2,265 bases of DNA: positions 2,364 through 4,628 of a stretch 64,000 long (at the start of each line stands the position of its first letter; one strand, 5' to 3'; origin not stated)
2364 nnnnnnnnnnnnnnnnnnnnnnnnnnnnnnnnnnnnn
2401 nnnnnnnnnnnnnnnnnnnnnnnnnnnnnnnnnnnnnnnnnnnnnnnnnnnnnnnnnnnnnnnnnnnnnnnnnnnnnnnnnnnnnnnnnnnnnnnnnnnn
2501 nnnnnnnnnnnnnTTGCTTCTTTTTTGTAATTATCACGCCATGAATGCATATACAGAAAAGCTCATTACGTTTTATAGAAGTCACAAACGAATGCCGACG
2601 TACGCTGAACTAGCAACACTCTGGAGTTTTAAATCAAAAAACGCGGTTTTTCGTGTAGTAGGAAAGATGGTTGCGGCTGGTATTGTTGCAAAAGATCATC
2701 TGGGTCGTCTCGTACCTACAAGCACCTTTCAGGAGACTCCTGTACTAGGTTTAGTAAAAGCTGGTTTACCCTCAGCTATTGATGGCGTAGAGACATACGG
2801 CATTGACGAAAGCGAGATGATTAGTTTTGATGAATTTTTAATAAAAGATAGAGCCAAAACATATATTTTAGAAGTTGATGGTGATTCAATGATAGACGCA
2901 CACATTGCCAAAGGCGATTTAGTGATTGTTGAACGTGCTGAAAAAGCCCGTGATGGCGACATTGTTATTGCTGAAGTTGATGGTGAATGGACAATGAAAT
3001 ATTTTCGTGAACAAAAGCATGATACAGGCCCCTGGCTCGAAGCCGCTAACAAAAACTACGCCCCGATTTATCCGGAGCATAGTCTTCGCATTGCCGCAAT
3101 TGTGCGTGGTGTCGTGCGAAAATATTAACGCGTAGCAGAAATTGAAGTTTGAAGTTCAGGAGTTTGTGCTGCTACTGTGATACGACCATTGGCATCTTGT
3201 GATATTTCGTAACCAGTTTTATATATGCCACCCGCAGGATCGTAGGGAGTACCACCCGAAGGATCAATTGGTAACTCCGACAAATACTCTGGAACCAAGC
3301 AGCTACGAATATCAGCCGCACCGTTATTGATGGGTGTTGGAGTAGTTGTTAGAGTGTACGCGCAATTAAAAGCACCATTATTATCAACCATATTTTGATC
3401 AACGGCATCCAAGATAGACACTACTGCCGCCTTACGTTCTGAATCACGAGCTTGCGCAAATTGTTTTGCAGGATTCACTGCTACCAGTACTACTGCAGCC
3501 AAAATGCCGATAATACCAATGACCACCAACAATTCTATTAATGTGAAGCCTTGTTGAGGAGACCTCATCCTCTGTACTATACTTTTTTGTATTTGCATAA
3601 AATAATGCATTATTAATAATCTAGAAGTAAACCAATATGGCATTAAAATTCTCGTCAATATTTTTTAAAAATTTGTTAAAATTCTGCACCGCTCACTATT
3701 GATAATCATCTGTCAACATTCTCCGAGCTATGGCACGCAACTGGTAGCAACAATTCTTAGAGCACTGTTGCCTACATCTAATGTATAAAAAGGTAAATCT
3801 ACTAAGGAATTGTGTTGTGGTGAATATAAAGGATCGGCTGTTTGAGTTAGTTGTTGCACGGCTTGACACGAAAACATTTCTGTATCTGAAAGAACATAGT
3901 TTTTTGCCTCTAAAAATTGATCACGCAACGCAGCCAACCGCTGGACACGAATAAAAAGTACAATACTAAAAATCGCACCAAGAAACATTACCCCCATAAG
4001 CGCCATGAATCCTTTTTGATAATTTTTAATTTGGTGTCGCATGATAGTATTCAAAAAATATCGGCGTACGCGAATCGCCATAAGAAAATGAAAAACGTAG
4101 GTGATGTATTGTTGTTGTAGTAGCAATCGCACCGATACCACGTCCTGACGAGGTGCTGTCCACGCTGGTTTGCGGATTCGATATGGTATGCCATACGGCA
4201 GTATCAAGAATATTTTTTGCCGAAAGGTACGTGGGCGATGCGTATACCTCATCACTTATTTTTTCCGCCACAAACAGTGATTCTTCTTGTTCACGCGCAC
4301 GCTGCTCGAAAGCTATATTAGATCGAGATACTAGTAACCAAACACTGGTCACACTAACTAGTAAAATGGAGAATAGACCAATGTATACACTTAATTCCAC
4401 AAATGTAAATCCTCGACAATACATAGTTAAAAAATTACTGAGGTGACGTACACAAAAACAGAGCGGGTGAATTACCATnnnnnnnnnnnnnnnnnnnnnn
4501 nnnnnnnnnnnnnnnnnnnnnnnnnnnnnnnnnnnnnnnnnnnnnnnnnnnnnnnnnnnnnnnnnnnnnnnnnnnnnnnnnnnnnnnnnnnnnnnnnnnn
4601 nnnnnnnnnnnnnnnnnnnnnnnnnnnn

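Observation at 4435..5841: Prepilin fused to an LVIVD-repeat beta-propeller inside the type IV pilus operon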

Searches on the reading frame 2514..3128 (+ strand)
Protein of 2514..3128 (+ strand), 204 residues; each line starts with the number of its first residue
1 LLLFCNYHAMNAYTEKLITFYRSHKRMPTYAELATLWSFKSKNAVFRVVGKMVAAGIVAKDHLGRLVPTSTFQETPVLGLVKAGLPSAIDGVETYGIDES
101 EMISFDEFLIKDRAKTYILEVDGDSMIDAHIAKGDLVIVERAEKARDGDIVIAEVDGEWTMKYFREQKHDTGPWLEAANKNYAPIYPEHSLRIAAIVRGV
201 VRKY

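Call 3: search_protein_families(library=pfam, proteins=[window:2514-3128:+], max_evalue=1)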
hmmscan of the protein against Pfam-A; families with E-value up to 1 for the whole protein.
window:2514-3128:+ (204 aa): 2 families
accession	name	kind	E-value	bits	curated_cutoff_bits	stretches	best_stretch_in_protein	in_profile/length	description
PF00717.28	Peptidase_S24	-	7.2e-23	80.9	23.3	1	76-195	1-113/116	Peptidase S24-like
PF09373.15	PMBR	-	0.13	12.8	24.9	1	17-31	17-31/33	Pseudomurein-binding repeat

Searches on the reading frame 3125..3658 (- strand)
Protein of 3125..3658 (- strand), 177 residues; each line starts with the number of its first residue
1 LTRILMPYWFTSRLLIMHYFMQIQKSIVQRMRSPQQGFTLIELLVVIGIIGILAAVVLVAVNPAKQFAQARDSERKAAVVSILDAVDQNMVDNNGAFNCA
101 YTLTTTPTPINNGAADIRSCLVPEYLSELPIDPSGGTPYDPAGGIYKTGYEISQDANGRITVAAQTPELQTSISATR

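Call 3: search_protein_families(library=pfam, proteins=[window:3125-3658:-], max_evalue=1)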
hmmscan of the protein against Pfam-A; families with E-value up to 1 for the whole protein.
window:3125-3658:- (177 aa): 2 families
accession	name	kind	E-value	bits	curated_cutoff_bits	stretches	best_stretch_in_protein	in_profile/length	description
PF07963.17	N_methyl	-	8e-10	38.3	21.2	1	33-58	2-27/27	Prokaryotic N-terminal methylation motif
PF19582.4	AdeT1_2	-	0.031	13.5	27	1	46-117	187-255/394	Solute-binding protein AdeT 1/2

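Call 4: search_protein_families(library=ncbifam, proteins=[window:3125-3658:-], max_evalue=1)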
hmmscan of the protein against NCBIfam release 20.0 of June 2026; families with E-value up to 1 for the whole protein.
window:3125-3658:- (177 aa): 20 families
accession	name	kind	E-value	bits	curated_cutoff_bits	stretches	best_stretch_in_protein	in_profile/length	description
TIGR01708.2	typeII_sec_gspH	equivalog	7.5e-09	35.8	80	1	35-71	1-37/169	type II secretion system minor pseudopilin GspH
TIGR01710.1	typeII_sec_gspG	equivalog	9.8e-09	35.4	88.85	1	36-139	1-99/134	type II secretion system major pseudopilin GspG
TIGR02532.1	IV_pilin_GFxxxE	domain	1.8e-08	33.8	16.3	1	35-58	1-24/24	prepilin-type N-terminal cleavage/methylation domain-containing protein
NF007862.0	PRK10574.1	equivalog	5.3e-08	33.1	138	1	34-109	3-76/145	prepilin peptidase-dependent pilin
NF041775.1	typeIV_PilA_Myxo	equivalog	1.3e-07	31.8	400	1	28-86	3-59/214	type IV pilin protein PilA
NF040999.1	pilin_ComGC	equivalog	2.4e-05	24.4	75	1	35-84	1-47/84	competence type IV pilus major pilin ComGC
NF041013.1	T4P_ComGE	equivalog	0.00011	22.3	49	1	36-85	4-51/83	competence type IV pilus minor pilin ComGE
NF007800.0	PRK10506.1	equivalog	0.00037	20.4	158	1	30-66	3-39/163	prepilin peptidase-dependent protein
TIGR02596.1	TIGR02596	subfamily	0.00057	20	70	1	38-66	1-29/196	Verru_Chthon cassette protein D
NF040982.1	ComGD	equivalog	0.0099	16.3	70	1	35-65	1-31/139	competence type IV pilus minor pilin ComGD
TIGR02599.1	TIGR02599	subfamily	0.015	14.6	256.5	1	37-88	1-54/361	Verru_Chthon cassette protein C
TIGR01707.1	gspI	equivalog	0.023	15.2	44.35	1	37-69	1-33/101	type II secretion system minor pseudopilin GspI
NF038303.1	EPS_HpsB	equivalog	0.035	14.1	150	1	35-94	2-63/211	hormogonium polysaccharide secretion pseudopilin HpsB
NF038304.1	EPS_HpsC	equivalog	0.04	13.5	200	1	18-53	4-37/318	hormogonium polysaccharide secretion pseudopilin HpsC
TIGR01711.1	gspJ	equivalog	0.051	13.4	64.85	1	36-72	1-40/192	type II secretion system minor pseudopilin GspJ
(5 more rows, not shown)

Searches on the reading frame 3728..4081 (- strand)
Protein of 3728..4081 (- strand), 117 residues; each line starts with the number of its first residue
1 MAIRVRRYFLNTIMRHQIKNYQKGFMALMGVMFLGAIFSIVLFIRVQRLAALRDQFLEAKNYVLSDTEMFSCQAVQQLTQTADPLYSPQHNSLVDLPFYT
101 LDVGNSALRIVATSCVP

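Call 52: search_solved_structures(query=A4, max_evalue=1)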
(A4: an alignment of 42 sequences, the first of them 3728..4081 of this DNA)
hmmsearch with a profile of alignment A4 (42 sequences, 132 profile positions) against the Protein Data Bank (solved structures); distinct sequences matched with E-value up to 1: 5.
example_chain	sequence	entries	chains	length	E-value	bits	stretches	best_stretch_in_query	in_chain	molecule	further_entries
5lsp_A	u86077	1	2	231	0.046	16.8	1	65-130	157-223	Hepatocyte growth factor receptor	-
6gcu_A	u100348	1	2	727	0.34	14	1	65-129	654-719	Hepatocyte growth factor receptor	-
2uzx_B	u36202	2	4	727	0.34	14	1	65-129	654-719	HEPATOCYTE GROWTH FACTOR RECEPTOR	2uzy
7mo7_E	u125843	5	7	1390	0.46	13.6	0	65-130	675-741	Hepatocyte growth factor receptor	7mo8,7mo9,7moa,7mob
7yf1_A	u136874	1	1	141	0.61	13.2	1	91-118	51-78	Fatty acid-binding protein, heart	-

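Call 58: search_protein_families(library=ncbifam, alignment_id=A4, max_evalue=0.01)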
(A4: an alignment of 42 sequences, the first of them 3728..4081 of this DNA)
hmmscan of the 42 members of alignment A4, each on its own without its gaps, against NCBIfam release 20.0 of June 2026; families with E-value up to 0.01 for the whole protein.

A. member 1, window:3728-4081:- (117 aa): 0 families

B. families by the number of members that match (of 42 scanned): 4 families
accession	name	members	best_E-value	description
NF037980.1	T2SS_GspK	2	0.0047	type II secretion system minor pseudopilin GspK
NF040529.1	blaOXA-1036_like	1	0.0052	OXA-1036 family carbapenem-hydrolyzing class D beta-lactamase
NF005384.0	PRK06928.1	1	0.0053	pyrroline-5-carboxylate reductase ProG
NF000391.1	EmrB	1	0.0063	multidrug efflux MFS transporter permease subunit EmrB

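Call 60: find_homologous_proteins(query=window:3728-4081:-, max_evalue=0.001)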
Query window:3728-4081:- (117 aa): 1 proteins with E <= 0.001 among 1 candidates.
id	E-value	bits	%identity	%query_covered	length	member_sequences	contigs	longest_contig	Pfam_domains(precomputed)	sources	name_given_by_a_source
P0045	5.5e-70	250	100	100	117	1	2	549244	-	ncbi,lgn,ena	-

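Call 61: find_homologous_proteins(query=A4, max_evalue=0.001)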
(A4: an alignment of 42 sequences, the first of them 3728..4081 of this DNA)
Query A4 (42 sequences) (117 aa, profile of the alignment): 142 proteins with E <= 0.001 among 2116 candidates; the best 120 are listed.
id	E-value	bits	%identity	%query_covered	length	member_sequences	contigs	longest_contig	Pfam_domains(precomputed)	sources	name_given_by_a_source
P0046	3.7e-44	168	-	-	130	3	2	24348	-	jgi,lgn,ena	-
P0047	2.4e-42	162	-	-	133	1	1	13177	-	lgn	-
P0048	5.7e-42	161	-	-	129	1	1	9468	-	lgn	-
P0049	6.3e-42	160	-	-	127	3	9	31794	-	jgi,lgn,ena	jgi:hypothetical protein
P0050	1.5e-41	159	-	-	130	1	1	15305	-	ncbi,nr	ncbi:MAG: hypothetical protein HYW34_03835 [Candidatus Brennerbacteria bacterium]|nr:hypothetical pr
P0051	2.3e-41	159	-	-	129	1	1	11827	-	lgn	-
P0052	2.6e-41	158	-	-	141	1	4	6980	-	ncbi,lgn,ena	ncbi:MAG: hypothetical protein AAB772_02545 [Patescibacteria group bacterium]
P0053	2.8e-41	158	-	-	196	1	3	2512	PF07927.18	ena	-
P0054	4.0e-41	158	-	-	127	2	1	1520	-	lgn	-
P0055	5.1e-41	158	-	-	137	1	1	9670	-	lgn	-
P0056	5.1e-41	158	-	-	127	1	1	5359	-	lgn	-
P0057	6.3e-41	157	-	-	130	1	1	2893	-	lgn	-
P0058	8.8e-41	157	-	-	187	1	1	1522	-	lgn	-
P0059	1.1e-40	156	-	-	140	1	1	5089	-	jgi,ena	-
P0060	1.4e-40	156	35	17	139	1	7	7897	-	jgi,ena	-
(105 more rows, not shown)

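Call 71: predict_structure(alignment_id=A6)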
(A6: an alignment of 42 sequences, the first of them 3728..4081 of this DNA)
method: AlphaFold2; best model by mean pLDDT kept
length: 117 residues; sequences in the alignment: 42
mean_pLDDT: 72.2   pTM: 0.39
mean pLDDT of the five models: 72.2, 71.4, 68.5, 67.6, 65.4
residues with pLDDT >= 90: 31; 70-90: 28; 50-70: 51; < 50: 7
segments of 3 or more residues with pLDDT < 50: 114-117
pLDDT, mean of each block of 10 residues (from residue 1): 71 71 89 98 97 88 67 61 56 55 57 50
secondary structure, 60 per line:
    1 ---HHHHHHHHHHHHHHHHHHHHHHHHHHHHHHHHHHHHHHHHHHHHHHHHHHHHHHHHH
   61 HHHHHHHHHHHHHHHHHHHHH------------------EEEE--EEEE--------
elements in order: H4-81 E100-103 E106-109

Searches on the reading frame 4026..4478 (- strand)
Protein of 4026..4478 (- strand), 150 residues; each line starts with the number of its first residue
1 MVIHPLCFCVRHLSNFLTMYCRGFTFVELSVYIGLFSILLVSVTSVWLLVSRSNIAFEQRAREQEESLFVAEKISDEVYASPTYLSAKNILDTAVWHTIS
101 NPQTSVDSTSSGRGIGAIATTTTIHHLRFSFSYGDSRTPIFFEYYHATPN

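Call 3: search_protein_families(library=pfam, proteins=[window:4026-4478:-], max_evalue=1)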
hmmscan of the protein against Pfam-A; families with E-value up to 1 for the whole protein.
window:4026-4478:- (150 aa): 2 families
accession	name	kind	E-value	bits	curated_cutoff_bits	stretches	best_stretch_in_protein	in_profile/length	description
PF07963.17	N_methyl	-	0.00027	20.8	21.2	1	20-43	3-26/27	Prokaryotic N-terminal methylation motif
PF12794.12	MscS_TM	-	0.089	12.1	28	1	28-68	230-270/339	Mechanosensitive ion channel inner membrane domain 1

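Call 4: search_protein_families(library=ncbifam, proteins=[window:4026-4478:-], max_evalue=1)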
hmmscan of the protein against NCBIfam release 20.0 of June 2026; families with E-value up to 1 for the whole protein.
window:4026-4478:- (150 aa): 4 families
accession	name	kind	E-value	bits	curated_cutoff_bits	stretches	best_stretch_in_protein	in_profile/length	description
NF008180.0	PRK10929.1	equivalog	0.053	11.3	809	1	24-77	700-753/1109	miniconductance mechanosensitive channel MscM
TIGR02532.1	IV_pilin_GFxxxE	domain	0.087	12.7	16.3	1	21-42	1-22/24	prepilin-type N-terminal cleavage/methylation domain-containing protein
TIGR02523.1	type_IV_pilV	equivalog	0.13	12.7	52.2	1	22-98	2-75/139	type IV pilus modification protein PilV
TIGR01711.1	gspJ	equivalog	0.16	11.7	64.85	1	22-65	1-45/192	type II secretion system minor pseudopilin GspJ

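Call 51: search_solved_structures(query=A3, max_evalue=1)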
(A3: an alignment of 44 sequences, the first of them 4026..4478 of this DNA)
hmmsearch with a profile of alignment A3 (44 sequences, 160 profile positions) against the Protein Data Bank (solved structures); distinct sequences matched with E-value up to 1: 14.
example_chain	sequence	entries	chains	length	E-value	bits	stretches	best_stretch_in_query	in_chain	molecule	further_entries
9egp_A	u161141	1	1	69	0.00013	25.2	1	5-42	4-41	Geopilin domain 1 protein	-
7tgg_A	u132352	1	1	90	0.00024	24.4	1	4-35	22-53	Geopilin domain 1 protein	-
9laa_A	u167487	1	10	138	0.00089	22.5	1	2-35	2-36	Type IV pilin protein PilA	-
6xxe_A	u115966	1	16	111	0.001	22.4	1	12-116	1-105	Uncharacterized protein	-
8qqj_J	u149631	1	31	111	0.0027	21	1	12-116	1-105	Type IV narrow pilus major component PilA5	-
9lab_B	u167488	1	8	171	0.003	20.8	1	6-40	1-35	MSHA major pilin subunit MshA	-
6xi1_AAA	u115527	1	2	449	0.0067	19.7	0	101-146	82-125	Flagellin hook IN motif family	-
8tj2_C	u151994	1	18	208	0.029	17.6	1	12-51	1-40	Type IV major pilin protein PilA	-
2m7g_A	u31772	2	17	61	0.25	14.6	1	12-35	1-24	Geopilin domain 1 protein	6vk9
8p3b_A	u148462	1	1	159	0.36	14.1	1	12-37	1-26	Fimbrial protein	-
2hi2_A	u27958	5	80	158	0.41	13.9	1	12-37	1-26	Fimbrial protein | PilA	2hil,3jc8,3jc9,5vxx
1ay2_A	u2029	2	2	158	0.42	13.8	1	12-37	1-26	TYPE 4 PILIN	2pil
3sok_A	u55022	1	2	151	0.57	13.4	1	12-43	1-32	Fimbrial protein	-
5kua_A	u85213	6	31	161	0.61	13.3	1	12-37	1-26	pilin | Neisseria meningitidis PilE variant SB-GATDH | Neisseria meningitidis PilE, SB-DATDH variant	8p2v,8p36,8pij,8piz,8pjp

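Call 57: search_protein_families(library=ncbifam, alignment_id=A3, max_evalue=0.01)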
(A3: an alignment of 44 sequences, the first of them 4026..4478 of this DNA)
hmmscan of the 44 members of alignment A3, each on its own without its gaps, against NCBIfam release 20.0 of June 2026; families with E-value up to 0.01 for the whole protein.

A. member 1, window:4026-4478:- (150 aa): 0 families

B. families by the number of members that match (of 44 scanned): 18 families
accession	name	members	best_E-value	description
NF041013.1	T4P_ComGE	15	6.5e-06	competence type IV pilus minor pilin ComGE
NF041002.1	pilin_ComGF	12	0.00023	competence type IV pilus minor pilin ComGF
TIGR01708.2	typeII_sec_gspH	10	5.7e-05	type II secretion system minor pseudopilin GspH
TIGR02532.1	IV_pilin_GFxxxE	10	0.00011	prepilin-type N-terminal cleavage/methylation domain-containing protein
NF007800.0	PRK10506.1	7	0.00032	prepilin peptidase-dependent protein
NF040982.1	ComGD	5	0.00067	competence type IV pilus minor pilin ComGD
NF038304.1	EPS_HpsC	5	0.0022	hormogonium polysaccharide secretion pseudopilin HpsC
TIGR01707.1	gspI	4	9.4e-06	type II secretion system minor pseudopilin GspI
NF007848.0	PRK10557.1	4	0.00051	prepilin peptidase-dependent protein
NF007862.0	PRK10574.1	3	7.4e-06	prepilin peptidase-dependent pilin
NF041775.1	typeIV_PilA_Myxo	2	1.4e-05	type IV pilin protein PilA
TIGR01711.1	gspJ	2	0.00054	type II secretion system minor pseudopilin GspJ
NF040999.1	pilin_ComGC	2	0.0013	competence type IV pilus major pilin ComGC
NF006453.0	PRK08808.1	2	0.0064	type II secretion system protein J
NF038303.1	EPS_HpsB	1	0.0032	hormogonium polysaccharide secretion pseudopilin HpsB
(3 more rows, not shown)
